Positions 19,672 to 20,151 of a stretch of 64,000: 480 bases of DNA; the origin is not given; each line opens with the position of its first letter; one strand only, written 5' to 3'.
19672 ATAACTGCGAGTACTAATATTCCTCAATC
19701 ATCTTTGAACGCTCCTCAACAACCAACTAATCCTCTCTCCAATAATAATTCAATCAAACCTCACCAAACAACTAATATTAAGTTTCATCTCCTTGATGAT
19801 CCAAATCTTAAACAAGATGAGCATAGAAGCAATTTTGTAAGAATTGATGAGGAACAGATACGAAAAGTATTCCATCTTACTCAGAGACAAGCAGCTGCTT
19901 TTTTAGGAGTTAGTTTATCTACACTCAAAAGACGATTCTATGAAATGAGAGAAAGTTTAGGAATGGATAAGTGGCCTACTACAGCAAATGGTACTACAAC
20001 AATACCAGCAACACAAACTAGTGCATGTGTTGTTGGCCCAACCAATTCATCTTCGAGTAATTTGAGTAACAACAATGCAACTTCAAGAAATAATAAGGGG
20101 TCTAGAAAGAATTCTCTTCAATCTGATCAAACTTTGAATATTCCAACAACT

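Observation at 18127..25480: Two paralogous low-complexity proteins sharing a divergent RWP-RK-like (KWP) C-terminal domain, flanking a GGT gene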

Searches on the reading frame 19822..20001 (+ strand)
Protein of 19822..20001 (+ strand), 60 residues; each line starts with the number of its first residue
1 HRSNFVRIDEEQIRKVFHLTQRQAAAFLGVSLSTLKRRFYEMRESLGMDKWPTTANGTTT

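Call 11: find_homologous_proteins(query=A1, max_evalue=0.01)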
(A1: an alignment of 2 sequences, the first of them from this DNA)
Query A1 (2 sequences): no candidate shares three 5-residue words with the query. No homologue found.

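Call 20: search_solved_structures(query=A1, max_evalue=10, show_alignments=2)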
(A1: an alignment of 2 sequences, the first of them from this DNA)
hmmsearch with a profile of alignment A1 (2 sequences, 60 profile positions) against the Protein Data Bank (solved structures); distinct sequences matched with E-value up to 10: 10.
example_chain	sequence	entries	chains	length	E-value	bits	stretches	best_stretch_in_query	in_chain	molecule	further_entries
4l5e_A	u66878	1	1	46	0.0029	20.7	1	3-39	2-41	Transcriptional regulator (NtrC family)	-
4l4u_A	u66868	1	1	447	0.027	17.6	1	3-40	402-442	Transcriptional regulator (NtrC family)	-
1hcr_A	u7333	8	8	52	0.11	15.6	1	5-39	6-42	PROTEIN (HIN RECOMBINASE) | DNA-INVERTASE HIN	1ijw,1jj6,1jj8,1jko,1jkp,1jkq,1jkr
8tac_A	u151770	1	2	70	0.27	14.4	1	12-35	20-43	DBP48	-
5uxx_A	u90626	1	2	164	0.29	14.3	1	22-46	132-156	RNA polymerase sigma factor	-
6kf4_G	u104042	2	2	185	0.39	13.9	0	34-54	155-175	Transcription factor E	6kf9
4ap5_A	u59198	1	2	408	0.42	13.8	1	24-50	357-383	GDP-FUCOSE PROTEIN O-FUCOSYLTRANSFERASE 2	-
2o8x_A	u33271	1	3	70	0.45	13.7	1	14-49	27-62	Probable RNA polymerase sigma-C factor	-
4ap6_A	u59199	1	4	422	0.45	13.7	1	24-50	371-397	GDP-FUCOSE PROTEIN O-FUCOSYLTRANSFERASE 2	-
3fmy_A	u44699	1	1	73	1.2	12.4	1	12-37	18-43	HTH-type transcriptional regulator MQSA (ygiT/b3021)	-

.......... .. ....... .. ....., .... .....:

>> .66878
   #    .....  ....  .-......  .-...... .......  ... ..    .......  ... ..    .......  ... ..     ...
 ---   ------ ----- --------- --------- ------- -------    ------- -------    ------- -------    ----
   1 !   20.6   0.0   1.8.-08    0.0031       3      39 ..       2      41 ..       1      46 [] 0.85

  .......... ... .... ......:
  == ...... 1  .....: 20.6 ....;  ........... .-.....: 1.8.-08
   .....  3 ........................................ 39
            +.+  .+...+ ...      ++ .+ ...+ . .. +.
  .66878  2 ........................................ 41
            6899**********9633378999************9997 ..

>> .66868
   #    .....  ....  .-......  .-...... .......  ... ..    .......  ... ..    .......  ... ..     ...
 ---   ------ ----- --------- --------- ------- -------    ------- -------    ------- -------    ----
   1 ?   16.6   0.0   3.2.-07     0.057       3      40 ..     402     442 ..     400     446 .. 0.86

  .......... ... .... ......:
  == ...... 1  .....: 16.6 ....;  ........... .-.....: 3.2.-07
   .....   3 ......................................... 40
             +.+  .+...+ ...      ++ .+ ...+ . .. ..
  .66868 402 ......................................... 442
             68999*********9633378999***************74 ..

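Call 22: search_protein_representatives(alignment_id=A1)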
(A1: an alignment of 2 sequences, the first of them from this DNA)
Query: 2 sequences, 60 profile positions. Proteins with E-value up to 0.001 (for the whole library): 219; up to 1e-10: 58; up to 1e-30: 2. The best 150 are listed.
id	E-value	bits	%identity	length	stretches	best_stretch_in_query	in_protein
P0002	2.5e-33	129.9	-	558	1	1-60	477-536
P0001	1.1e-32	127.8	-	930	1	1-60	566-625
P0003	4.5e-30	119.4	-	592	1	1-58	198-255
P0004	2.0e-28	114.2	-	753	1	1-60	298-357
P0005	2.4e-28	113.9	-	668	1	1-56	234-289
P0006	1.7e-25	104.8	-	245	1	1-59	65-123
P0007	5.9e-24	99.9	-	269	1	2-57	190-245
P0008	2.0e-23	98.1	-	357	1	2-60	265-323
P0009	9.8e-22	92.7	-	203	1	2-58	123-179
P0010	1.6e-21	92.1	-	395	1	2-59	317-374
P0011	3.3e-21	91.0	-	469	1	2-57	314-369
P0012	1.5e-19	85.7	-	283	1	2-58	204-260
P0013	3.0e-19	84.8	-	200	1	1-59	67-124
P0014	5.0e-19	84.1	-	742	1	7-58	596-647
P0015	5.4e-19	84.0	-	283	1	2-57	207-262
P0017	1.6e-18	82.5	-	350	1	1-57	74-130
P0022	2.9e-17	78.4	-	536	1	7-59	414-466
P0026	9.5e-17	76.8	-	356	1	8-55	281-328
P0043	1.9e-14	69.4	-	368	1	2-56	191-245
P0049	6.6e-14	67.7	-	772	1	2-54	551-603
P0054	5.1e-13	64.8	-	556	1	6-60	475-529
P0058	6.0e-11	58.2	-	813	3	7-54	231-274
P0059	5.1e-10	55.2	-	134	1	2-55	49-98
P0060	8.3e-10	54.5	-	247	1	2-53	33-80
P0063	2.9e-09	52.8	-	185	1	8-52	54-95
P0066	4.6e-09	52.1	-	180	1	7-52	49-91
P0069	1.1e-08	50.9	-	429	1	4-52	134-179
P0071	1.8e-08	50.3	-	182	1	8-46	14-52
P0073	2.6e-08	49.8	-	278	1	7-55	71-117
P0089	3.8e-07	46.0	-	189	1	3-58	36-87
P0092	3.9e-07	46.0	-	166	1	5-52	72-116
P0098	1.0e-06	44.6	-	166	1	5-54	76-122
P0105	1.7e-06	43.9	-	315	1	3-52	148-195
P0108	2.2e-06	43.6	-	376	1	3-42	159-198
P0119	5.2e-06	42.4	-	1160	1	7-42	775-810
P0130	1.0e-05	41.4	-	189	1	7-52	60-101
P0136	1.8e-05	40.7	-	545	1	7-53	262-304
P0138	2.0e-05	40.5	-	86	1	9-42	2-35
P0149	4.1e-05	39.5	-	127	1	7-52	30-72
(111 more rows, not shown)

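Call 25: list_cluster_members(proteins=[P0003, P0004, P0005, P0006, P0007, P0008, P0010, P0014, P0017, P0022])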
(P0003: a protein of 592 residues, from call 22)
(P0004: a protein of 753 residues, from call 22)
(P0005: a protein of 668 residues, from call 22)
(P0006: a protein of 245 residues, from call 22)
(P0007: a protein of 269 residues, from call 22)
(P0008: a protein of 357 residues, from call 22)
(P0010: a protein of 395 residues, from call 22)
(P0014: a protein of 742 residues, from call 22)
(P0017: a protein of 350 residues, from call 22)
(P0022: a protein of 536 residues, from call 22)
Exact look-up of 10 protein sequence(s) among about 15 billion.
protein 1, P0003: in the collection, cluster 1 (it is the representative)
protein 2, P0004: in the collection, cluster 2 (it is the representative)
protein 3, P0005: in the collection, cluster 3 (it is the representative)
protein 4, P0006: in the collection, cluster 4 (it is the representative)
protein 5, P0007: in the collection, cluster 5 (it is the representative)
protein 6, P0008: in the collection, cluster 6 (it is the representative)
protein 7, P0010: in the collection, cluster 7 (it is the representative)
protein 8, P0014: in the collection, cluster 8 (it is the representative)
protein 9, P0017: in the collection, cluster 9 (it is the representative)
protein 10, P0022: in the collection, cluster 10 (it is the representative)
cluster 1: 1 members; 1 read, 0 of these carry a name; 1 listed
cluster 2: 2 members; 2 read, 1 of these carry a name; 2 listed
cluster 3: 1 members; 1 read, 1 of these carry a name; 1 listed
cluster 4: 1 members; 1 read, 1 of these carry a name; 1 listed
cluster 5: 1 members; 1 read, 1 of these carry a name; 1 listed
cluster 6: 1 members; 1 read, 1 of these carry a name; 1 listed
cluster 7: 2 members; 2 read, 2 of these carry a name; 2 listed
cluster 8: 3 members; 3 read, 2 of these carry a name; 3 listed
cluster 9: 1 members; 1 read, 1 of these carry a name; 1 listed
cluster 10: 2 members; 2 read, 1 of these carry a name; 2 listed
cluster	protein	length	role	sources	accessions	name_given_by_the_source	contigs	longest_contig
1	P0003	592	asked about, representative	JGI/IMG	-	-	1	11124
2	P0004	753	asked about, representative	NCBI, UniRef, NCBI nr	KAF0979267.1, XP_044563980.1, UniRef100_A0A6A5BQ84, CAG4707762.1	hypothetical protein FDP41_001610 [Naegleria fowleri] | RWP-RK domain-containing protein n=1 Tax=Naegleria fowleri TaxID=5763 ... | uncharacterized protein FDP41_001610 [Naegleria fowleri]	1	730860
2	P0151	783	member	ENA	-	-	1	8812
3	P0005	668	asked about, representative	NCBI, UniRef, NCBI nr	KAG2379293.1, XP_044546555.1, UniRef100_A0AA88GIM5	hypothetical protein C9374_007432 [Naegleria lovaniensis] | RWP-RK domain-containing protein n=1 Tax=Naegleria lovaniensis TaxID=51637 ... | uncharacterized protein C9374_007432 [Naegleria lovaniensis]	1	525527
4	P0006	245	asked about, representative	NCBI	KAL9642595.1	hypothetical protein ABK040_011160 [Willaertia magna]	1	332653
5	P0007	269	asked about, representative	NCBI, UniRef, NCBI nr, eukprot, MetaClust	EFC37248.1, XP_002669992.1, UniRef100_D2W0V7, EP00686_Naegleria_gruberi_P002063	predicted protein [Naegleria gruberi] | Predicted protein n=1 Tax=Naegleria gruberi TaxID=5762 RepID=D2W0V7_NAEGR | uncharacterized protein NAEGRDRAFT_74996 [Naegleria gruberi]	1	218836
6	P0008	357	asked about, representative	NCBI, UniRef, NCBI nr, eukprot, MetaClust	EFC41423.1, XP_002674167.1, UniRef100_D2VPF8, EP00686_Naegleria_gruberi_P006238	predicted protein [Naegleria gruberi] | Predicted protein n=1 Tax=Naegleria gruberi TaxID=5762 RepID=D2VPF8_NAEGR | uncharacterized protein NAEGRDRAFT_70845 [Naegleria gruberi]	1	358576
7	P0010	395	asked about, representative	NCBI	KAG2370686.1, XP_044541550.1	hypothetical protein C9374_014317, partial [Naegleria lovaniensis]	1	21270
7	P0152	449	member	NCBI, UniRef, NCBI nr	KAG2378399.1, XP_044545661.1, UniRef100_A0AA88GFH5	hypothetical protein C9374_008542 [Naegleria lovaniensis] | RWP-RK domain-containing protein n=1 Tax=Naegleria lovaniensis TaxID=51637 ... | uncharacterized protein C9374_008542 [Naegleria lovaniensis]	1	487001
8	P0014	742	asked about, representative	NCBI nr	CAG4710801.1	unnamed protein product [Naegleria fowleri]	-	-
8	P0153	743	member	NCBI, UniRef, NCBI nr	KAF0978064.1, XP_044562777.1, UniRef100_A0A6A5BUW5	hypothetical protein FDP41_002579 [Naegleria fowleri] | Uncharacterized protein n=1 Tax=Naegleria fowleri TaxID=5763 RepID=A0A6A5BUW5_NAEFO | uncharacterized protein FDP41_002579 [Naegleria fowleri]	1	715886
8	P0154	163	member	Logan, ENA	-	-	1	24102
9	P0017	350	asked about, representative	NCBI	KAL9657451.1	hypothetical protein ABK040_016719 [Willaertia magna]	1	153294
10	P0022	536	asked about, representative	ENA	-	-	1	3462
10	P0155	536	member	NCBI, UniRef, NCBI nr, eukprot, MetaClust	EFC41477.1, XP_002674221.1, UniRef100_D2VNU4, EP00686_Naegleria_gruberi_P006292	predicted protein [Naegleria gruberi] | Predicted protein n=1 Tax=Naegleria gruberi TaxID=5762 RepID=D2VNU4_NAEGR | uncharacterized protein NAEGRDRAFT_51084 [Naegleria gruberi]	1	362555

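Call 26: list_cluster_members(proteins=[P0043, P0049, P0054, P0058, P0059, P0060, P0063, P0066, P0069, P0073])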
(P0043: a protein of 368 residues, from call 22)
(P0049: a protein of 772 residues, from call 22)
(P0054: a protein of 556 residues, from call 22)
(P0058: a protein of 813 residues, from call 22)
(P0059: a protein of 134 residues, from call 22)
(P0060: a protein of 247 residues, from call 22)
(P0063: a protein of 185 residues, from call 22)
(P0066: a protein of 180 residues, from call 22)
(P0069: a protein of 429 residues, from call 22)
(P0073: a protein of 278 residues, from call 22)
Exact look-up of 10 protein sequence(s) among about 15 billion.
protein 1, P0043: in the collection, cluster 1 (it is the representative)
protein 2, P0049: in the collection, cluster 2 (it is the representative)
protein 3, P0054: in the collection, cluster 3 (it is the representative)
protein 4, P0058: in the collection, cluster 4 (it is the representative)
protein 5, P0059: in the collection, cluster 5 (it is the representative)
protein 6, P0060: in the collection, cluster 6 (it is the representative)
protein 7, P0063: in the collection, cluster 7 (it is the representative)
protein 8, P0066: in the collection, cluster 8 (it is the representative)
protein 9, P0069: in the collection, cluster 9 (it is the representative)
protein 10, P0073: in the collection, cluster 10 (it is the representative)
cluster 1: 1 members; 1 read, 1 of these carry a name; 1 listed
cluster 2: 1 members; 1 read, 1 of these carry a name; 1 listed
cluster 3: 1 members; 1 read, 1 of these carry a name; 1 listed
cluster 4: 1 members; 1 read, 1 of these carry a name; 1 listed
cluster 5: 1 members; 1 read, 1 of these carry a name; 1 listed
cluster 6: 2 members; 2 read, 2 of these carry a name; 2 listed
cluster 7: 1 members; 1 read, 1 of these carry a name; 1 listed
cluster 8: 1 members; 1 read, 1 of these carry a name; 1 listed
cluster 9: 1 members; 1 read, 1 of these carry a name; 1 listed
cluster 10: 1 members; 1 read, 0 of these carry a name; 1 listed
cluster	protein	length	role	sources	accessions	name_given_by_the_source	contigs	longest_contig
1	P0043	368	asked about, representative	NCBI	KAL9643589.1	hypothetical protein ABK040_010202 [Willaertia magna]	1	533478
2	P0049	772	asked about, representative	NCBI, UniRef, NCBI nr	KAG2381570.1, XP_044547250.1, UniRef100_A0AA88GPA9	hypothetical protein C9374_005954 [Naegleria lovaniensis] | RWP-RK domain-containing protein n=1 Tax=Naegleria lovaniensis TaxID=51637 ... | uncharacterized protein C9374_005954 [Naegleria lovaniensis]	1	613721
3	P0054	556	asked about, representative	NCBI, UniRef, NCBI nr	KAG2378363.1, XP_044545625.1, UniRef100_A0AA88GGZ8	hypothetical protein C9374_008506 [Naegleria lovaniensis] | RWP-RK domain-containing protein n=1 Tax=Naegleria lovaniensis TaxID=51637 ... | uncharacterized protein C9374_008506 [Naegleria lovaniensis]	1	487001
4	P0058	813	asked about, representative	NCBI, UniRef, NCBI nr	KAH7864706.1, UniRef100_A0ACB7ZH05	hypothetical protein Vadar_032817 [Vaccinium darrowii] | Uncharacterized protein n=1 Tax=Vaccinium darrowii TaxID=229202 RepID=A0ACB7ZH05_9ERIC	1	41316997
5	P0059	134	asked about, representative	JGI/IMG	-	DNA-binding NtrC family response regulator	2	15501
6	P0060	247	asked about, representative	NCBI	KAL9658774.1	hypothetical protein ABK040_005929 [Willaertia magna]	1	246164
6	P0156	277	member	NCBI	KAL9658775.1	hypothetical protein ABK040_005929 [Willaertia magna]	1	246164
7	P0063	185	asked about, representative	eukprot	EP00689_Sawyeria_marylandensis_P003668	EC826238.1.p1 GENE.EC826238.1~~EC826238.1.p1 ORF type:complete len:186 (+),score=62.66 ...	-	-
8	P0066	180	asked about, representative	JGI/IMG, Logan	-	DNA-binding transcriptional regulator YiaG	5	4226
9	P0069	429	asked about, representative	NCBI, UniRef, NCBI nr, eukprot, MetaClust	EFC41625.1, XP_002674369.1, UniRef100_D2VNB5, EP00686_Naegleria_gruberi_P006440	predicted protein [Naegleria gruberi] | Predicted protein n=1 Tax=Naegleria gruberi TaxID=5762 RepID=D2VNB5_NAEGR | uncharacterized protein NAEGRDRAFT_70437 [Naegleria gruberi]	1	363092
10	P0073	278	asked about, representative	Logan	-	-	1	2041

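Call 48: find_encoding_contigs(protein=P0004, flank=10000, max_places=2)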
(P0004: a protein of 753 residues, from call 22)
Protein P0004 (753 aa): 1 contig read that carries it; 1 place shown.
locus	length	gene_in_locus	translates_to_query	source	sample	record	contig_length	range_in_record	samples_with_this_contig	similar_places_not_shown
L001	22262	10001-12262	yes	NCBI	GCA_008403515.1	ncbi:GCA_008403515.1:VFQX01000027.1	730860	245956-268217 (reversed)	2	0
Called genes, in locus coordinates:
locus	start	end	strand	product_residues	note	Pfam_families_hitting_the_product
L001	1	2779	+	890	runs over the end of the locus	PF00621:RhoGEF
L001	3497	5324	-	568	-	PF13621:Cupin_8 (weak), PF08007:JmjC_2, PF21233:WHD_RIOX1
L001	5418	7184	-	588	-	PF15249:GLTSCR1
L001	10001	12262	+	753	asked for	PF02042:RWP-RK (weak)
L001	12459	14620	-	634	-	PF07690:MFS_1, PF00854:PTR2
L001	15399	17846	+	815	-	PF00615:RGS (faint)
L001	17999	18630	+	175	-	-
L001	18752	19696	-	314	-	-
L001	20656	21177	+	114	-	PF03226:Yippee-Mis18, PF11648:RIG-I_C-RD (weak)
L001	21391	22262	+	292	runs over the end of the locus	PF00025:Arf (weak), PF00071:Ras, PF08477:Roc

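Call 49: find_encoding_contigs(protein=P0005, flank=10000, max_places=2)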
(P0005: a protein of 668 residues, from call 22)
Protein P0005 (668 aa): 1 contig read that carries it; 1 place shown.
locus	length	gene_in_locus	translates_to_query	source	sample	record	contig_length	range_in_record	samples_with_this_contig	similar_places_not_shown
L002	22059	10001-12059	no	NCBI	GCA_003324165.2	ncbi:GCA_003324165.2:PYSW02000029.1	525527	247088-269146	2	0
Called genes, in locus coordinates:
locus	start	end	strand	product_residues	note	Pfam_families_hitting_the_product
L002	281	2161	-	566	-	PF08007:JmjC_2, PF13621:Cupin_8 (weak), PF21233:WHD_RIOX1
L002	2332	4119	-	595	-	PF15249:GLTSCR1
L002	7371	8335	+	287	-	-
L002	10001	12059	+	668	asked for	PF02042:RWP-RK (weak)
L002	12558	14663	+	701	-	PF01019:G_glu_transpept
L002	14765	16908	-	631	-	PF07690:MFS_1, PF00854:PTR2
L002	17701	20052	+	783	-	PF00615:RGS (faint)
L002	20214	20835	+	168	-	-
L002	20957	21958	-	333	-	-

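Call 55: list_cluster_members(proteins=[P0092, P0098, P0138, P0149, P0089, P0108, P0130, P0119, P0071, P0136])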
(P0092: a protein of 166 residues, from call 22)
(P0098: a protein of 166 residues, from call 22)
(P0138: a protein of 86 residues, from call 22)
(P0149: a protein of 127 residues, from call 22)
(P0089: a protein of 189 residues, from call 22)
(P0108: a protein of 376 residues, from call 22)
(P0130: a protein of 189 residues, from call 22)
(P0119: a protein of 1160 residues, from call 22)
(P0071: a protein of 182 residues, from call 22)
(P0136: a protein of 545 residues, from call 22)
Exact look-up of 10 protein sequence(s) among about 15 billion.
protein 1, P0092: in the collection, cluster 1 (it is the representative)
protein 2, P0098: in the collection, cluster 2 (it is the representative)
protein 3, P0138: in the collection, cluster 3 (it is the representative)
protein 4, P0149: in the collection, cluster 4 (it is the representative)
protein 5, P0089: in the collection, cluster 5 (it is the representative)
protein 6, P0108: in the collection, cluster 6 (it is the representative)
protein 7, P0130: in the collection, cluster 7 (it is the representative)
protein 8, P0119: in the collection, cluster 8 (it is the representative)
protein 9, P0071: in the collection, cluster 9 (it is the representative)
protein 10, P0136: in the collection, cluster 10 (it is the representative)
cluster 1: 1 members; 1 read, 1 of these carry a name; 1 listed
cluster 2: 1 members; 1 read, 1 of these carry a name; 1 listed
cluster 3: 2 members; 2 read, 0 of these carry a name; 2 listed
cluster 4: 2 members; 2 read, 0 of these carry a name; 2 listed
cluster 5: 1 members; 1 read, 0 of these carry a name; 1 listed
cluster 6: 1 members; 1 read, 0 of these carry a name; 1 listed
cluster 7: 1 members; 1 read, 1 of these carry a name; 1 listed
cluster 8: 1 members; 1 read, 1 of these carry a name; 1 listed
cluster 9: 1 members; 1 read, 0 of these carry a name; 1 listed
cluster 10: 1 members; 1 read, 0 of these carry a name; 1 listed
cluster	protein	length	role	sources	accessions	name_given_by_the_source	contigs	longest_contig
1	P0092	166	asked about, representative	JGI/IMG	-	hypothetical protein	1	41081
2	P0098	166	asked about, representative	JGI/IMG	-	AraC-like DNA-binding protein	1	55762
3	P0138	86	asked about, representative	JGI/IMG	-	-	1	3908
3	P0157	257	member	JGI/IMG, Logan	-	-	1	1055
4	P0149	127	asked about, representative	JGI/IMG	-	-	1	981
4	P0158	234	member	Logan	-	-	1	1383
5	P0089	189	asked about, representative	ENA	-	-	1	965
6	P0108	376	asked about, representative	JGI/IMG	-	-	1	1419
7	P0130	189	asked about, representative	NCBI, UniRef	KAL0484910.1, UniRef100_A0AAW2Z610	hypothetical protein AKO1_011786 [Acrasis kona] | RWP-RK domain-containing protein n=1 Tax=Acrasis kona TaxID=1008807 RepID=A0AAW2Z610_9EUKA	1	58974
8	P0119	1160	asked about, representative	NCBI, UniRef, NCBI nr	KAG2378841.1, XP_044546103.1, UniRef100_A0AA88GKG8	hypothetical protein C9374_007989 [Naegleria lovaniensis] | RWP-RK domain-containing protein n=1 Tax=Naegleria lovaniensis TaxID=51637 ... | uncharacterized protein C9374_007989 [Naegleria lovaniensis]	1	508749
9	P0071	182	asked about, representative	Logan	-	-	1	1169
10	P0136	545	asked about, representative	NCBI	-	-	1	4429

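Call 67: find_encoding_contigs(protein=P0007, flank=3000, max_places=1)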
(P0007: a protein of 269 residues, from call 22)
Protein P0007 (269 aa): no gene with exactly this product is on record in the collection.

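Call 68: find_encoding_contigs(protein=P0008, flank=3000, max_places=1)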
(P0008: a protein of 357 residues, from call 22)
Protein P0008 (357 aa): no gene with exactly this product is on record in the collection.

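Call 69: find_encoding_contigs(protein=P0026, flank=6000, max_places=1)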
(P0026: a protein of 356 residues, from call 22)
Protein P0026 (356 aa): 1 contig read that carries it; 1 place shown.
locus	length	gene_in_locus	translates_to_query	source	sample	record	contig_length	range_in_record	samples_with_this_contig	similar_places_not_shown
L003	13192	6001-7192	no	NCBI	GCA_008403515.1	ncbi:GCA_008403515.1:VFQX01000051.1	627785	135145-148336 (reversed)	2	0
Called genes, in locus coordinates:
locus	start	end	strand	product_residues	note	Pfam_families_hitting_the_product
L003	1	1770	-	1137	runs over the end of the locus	PF21315:FAN1_HTH, PF21170:FAN1_TPR, PF08774:VRR_NUC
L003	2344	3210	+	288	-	PF00169:PH, PF15409:PH_8 (faint)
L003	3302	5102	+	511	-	PF25390:WD40_RLD, PF00415:RCC1 (faint), PF13540:RCC1_2, PF25390:WD40_RLD, PF13540:RCC1_2 (weak)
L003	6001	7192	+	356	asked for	-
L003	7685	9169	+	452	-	PF06839:Zn_ribbon_GRF, PF03167:UDG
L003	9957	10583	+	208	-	PF02042:RWP-RK (weak)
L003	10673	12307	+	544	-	-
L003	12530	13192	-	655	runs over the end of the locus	-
